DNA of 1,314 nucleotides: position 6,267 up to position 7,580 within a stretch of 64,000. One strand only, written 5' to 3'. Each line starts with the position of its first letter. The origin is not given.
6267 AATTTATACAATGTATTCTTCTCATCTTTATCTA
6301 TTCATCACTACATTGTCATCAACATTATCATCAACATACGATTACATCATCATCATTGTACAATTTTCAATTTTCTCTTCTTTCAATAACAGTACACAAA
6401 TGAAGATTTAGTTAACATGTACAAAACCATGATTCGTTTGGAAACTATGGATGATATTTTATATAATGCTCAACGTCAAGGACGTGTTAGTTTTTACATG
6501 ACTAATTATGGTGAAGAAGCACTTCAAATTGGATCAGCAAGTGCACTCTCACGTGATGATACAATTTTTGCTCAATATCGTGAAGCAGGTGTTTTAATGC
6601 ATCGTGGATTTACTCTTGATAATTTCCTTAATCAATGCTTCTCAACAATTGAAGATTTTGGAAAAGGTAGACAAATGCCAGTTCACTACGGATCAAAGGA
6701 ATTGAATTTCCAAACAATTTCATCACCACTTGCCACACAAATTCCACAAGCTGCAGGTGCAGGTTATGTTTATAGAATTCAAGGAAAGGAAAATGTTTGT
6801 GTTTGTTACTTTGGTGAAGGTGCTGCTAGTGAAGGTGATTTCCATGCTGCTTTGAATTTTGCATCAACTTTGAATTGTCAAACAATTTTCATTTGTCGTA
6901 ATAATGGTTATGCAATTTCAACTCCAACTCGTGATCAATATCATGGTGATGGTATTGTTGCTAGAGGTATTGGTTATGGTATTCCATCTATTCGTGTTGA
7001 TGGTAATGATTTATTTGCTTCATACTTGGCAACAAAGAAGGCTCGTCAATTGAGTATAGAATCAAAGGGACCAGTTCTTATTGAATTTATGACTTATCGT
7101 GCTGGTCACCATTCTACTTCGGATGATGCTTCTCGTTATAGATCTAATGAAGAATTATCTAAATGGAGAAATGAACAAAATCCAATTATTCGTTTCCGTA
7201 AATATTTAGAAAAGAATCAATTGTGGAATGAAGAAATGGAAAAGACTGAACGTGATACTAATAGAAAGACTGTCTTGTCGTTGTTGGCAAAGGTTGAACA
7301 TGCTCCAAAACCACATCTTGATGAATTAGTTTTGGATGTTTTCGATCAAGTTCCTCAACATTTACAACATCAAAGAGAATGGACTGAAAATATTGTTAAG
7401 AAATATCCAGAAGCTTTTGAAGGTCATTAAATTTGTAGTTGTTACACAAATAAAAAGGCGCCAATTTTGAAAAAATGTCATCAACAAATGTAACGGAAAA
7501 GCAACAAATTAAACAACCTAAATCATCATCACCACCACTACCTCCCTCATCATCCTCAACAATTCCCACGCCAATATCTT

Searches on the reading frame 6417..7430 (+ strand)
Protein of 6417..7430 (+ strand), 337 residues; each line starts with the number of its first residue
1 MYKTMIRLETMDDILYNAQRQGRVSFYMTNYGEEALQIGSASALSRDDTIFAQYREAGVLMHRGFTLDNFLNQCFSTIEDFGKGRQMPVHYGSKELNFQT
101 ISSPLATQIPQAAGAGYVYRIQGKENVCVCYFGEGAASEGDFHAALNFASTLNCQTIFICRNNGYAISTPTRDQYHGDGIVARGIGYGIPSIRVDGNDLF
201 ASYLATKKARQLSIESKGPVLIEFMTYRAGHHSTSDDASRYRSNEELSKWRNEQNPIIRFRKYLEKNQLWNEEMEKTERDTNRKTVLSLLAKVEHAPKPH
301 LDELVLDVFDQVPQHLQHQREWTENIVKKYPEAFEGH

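Call 85: search_protein_families(library=pfam, proteins=[window:6417-7430:+], max_evalue=0.0001)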
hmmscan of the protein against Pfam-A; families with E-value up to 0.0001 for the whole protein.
window:6417-7430:+ (337 aa): 1 family
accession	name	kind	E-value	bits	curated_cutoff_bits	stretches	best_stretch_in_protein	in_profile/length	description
PF00676.26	E1_dh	-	1.3e-98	330.1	22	1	2-301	1-299/300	Dehydrogenase E1 component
